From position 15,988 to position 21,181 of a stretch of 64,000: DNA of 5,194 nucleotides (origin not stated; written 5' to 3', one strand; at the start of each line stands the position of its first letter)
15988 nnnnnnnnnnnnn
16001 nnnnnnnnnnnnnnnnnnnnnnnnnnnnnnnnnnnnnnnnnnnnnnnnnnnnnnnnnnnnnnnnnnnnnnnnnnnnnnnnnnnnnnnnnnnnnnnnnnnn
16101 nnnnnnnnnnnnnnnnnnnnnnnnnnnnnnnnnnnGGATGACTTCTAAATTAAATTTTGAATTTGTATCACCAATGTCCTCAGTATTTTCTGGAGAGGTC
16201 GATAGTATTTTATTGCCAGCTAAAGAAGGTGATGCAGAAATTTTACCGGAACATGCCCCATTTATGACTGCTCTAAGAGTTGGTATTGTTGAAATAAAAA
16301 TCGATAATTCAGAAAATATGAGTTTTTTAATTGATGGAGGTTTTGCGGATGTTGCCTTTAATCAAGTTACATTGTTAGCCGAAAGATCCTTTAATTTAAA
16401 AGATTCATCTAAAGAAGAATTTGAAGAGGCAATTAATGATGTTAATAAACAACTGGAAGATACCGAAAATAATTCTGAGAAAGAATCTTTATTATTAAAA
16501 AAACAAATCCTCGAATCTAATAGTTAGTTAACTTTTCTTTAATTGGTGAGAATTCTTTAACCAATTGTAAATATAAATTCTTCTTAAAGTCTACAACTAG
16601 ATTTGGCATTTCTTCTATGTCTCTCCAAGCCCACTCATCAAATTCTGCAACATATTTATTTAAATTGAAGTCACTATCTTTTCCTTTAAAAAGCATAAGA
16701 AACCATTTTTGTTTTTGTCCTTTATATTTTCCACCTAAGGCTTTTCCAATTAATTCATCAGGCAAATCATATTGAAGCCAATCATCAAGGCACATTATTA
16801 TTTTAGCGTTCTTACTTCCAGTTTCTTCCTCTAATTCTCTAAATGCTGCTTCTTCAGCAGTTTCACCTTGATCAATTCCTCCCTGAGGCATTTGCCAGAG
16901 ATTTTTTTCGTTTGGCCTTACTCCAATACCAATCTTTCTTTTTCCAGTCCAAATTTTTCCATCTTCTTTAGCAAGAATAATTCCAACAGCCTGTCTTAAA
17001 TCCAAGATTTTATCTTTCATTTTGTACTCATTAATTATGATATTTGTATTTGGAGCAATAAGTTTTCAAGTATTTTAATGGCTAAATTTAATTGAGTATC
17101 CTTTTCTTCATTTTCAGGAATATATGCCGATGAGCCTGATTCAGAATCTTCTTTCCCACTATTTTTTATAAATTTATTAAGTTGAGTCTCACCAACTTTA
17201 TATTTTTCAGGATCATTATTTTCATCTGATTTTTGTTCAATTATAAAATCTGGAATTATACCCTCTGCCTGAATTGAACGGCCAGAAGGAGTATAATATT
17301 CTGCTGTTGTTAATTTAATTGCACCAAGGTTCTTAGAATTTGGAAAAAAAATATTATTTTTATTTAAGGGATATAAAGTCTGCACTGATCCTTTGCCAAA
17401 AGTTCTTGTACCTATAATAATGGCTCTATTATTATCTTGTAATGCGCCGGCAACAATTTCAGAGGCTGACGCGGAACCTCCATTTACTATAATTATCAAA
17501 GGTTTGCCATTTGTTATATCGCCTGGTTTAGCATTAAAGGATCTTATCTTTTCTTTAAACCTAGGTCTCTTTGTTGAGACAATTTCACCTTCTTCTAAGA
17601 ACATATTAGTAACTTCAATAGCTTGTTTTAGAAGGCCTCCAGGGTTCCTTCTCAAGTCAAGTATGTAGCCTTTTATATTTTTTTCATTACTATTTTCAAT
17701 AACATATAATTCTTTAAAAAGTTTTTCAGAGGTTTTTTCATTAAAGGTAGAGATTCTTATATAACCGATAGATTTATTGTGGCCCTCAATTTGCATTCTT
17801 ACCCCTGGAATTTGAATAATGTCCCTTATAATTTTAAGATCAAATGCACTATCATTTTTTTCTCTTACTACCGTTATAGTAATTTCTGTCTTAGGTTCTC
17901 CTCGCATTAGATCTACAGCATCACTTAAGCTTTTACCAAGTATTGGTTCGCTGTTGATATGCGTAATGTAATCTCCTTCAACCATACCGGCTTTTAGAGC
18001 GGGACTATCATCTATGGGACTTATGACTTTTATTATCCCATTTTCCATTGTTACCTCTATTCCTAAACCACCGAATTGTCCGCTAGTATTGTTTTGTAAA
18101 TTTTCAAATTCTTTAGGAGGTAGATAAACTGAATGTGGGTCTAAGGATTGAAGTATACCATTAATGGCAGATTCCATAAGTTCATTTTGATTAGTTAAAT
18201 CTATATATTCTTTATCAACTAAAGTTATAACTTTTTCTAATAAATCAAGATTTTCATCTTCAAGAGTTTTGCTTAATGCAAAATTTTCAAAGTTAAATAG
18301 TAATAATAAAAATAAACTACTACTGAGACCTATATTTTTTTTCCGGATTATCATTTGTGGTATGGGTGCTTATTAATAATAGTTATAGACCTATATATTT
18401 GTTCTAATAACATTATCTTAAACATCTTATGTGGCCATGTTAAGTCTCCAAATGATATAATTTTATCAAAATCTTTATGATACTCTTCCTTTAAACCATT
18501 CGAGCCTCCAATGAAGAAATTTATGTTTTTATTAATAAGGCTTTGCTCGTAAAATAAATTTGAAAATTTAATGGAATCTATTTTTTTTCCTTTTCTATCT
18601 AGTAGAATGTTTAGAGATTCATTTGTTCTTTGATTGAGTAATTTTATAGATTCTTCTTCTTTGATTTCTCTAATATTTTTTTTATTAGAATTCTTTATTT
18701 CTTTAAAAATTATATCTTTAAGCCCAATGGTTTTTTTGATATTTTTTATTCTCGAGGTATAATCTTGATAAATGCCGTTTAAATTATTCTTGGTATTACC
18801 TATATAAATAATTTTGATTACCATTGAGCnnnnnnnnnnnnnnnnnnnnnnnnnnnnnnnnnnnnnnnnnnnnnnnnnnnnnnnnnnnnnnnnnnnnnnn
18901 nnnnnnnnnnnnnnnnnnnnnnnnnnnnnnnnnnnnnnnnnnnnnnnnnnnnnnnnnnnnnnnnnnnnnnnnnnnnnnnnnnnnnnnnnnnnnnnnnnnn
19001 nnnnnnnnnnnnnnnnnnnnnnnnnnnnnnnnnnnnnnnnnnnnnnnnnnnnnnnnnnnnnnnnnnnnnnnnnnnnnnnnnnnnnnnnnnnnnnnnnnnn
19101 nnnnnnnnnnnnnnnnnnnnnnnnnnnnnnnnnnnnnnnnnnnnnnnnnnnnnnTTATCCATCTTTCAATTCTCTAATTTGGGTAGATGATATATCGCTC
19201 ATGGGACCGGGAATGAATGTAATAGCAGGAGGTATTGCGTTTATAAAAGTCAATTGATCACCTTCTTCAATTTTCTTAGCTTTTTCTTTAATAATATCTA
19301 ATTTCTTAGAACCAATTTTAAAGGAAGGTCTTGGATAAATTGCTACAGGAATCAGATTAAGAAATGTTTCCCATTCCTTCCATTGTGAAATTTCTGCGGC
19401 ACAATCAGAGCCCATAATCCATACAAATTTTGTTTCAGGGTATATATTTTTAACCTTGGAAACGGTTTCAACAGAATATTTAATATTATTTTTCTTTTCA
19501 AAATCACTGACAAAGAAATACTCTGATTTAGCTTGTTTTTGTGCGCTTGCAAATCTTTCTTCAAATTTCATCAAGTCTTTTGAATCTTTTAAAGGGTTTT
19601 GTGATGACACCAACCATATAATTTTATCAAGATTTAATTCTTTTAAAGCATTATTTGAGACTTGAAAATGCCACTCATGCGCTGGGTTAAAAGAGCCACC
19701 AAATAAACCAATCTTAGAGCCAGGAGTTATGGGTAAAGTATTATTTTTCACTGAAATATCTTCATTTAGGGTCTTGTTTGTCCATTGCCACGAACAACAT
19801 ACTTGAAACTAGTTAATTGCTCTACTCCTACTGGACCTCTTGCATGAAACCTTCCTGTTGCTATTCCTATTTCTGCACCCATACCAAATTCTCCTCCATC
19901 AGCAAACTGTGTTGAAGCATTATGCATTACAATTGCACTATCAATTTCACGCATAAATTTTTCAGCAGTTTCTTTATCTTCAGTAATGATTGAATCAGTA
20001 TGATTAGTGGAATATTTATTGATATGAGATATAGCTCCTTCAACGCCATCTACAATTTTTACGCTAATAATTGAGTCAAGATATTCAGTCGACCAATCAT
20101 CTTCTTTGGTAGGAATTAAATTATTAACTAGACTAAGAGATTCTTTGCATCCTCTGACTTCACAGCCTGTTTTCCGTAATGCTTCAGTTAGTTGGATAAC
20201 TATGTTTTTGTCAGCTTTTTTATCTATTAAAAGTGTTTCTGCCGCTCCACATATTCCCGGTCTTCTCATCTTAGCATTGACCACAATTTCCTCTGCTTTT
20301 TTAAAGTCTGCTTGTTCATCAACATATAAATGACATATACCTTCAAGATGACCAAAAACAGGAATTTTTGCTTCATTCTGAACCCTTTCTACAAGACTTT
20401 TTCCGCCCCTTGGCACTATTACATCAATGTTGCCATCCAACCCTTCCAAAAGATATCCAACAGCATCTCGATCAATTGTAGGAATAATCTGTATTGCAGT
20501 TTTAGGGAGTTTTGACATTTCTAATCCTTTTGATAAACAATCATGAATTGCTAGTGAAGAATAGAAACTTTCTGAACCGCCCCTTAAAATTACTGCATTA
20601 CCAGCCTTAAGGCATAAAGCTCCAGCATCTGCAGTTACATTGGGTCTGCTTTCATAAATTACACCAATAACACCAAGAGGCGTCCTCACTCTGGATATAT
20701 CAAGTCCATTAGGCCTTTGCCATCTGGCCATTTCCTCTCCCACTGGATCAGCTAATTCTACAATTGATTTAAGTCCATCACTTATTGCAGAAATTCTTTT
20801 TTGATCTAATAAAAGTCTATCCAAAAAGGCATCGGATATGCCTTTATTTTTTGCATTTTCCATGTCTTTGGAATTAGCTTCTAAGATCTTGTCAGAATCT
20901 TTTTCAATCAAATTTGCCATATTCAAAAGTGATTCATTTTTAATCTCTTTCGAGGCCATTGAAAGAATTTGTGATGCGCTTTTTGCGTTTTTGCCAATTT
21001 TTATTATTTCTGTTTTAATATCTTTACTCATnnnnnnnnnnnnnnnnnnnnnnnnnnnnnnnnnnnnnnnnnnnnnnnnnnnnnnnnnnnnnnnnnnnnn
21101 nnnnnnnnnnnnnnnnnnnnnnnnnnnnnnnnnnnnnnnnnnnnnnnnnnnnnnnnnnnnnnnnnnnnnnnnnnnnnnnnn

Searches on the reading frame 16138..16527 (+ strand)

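Call 8: search_protein_families(library=pfam, proteins=[window:16138-16527:+], max_evalue=0.001)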
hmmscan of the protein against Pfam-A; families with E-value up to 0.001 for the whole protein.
window:16138-16527:+ (129 aa): 1 family
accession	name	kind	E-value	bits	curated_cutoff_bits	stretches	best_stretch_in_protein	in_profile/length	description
PF02823.21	ATP-synt_DE_N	-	3.2e-23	81.9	27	1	5-83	1-79/80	ATP synthase, Delta/Epsilon chain, beta-sandwich domain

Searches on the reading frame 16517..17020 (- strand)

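Call 8: search_protein_families(library=pfam, proteins=[window:16517-17020:-], max_evalue=0.001)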
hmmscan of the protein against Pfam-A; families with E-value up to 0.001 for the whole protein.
window:16517-17020:- (167 aa): 1 family
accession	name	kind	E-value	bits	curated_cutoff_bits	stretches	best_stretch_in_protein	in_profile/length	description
PF00293.34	NUDIX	-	2.6e-21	76.5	21.1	1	8-149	2-130/134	NUDIX domain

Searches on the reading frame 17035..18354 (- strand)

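Call 8: search_protein_families(library=pfam, proteins=[window:17035-18354:-], max_evalue=0.001)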
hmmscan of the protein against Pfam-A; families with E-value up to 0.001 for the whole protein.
window:17035-18354:- (439 aa): 5 families
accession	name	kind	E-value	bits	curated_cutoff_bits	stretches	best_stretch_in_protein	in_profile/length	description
PF03572.23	Peptidase_S41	-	7.3e-54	182.2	24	1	196-371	2-164/165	Peptidase family S41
PF13180.12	PDZ_2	-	1e-11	45.4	27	1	95-175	1-80/80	PDZ domain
PF17820.7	PDZ_6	-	2.8e-11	43.4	27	1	112-164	4-54/54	PDZ domain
PF22694.1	CtpB_N-like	-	1.9e-07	31.9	27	1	32-78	34-81/85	Activating protease CtpB N-terminal domain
PF00595.29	PDZ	-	2.5e-05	25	23.2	1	95-162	10-80/81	PDZ domain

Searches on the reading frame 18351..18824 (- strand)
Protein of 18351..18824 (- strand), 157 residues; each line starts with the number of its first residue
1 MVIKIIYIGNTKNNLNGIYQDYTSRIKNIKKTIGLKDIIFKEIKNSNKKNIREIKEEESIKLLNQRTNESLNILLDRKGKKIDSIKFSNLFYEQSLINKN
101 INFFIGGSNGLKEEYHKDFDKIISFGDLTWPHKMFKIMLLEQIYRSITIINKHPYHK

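Call 8: search_protein_families(library=pfam, proteins=[window:18351-18824:-], max_evalue=0.001)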
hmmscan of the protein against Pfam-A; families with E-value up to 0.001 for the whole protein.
window:18351-18824:- (157 aa): 1 family
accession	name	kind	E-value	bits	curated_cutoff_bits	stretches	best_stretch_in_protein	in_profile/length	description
PF02590.22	SPOUT_MTase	-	6.3e-40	137.1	27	1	1-156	1-154/154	Predicted SPOUT methyltransferase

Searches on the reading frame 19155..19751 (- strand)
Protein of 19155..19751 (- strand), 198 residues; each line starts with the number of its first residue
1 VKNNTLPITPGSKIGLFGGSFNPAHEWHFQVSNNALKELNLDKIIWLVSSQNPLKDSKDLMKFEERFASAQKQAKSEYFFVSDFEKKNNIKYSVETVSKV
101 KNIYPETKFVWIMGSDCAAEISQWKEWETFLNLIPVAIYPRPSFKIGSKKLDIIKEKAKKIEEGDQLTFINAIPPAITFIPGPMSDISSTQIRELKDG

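Call 8: search_protein_families(library=pfam, proteins=[window:19155-19751:-], max_evalue=0.001)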
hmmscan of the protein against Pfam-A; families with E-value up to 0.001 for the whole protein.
window:19155-19751:- (198 aa): 1 family
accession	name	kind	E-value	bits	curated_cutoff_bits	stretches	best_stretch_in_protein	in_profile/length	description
PF01467.32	CTP_transf_like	-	1.4e-19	71.1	21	1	16-194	1-132/133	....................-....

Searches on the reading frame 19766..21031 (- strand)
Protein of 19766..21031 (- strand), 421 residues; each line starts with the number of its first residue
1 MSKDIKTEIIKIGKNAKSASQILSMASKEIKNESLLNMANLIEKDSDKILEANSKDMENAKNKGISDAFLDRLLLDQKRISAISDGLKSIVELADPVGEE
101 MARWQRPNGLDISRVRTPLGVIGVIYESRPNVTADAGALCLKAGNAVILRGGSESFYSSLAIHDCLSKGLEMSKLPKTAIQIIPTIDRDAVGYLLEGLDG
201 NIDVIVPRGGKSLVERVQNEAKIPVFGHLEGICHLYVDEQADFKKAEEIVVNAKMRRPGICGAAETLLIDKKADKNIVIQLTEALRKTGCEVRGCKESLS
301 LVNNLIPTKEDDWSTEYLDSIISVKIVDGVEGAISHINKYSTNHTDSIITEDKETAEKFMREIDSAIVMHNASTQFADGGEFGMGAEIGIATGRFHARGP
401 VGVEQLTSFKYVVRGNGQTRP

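Call 8: search_protein_families(library=pfam, proteins=[window:19766-21031:-], max_evalue=0.001)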
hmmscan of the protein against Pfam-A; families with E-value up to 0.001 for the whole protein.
window:19766-21031:- (421 aa): 1 family
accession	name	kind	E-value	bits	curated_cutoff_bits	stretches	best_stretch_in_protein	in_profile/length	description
PF00171.27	Aldedh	-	1.4e-20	73.7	23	2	7-287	29-295/461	Aldehyde dehydrogenase family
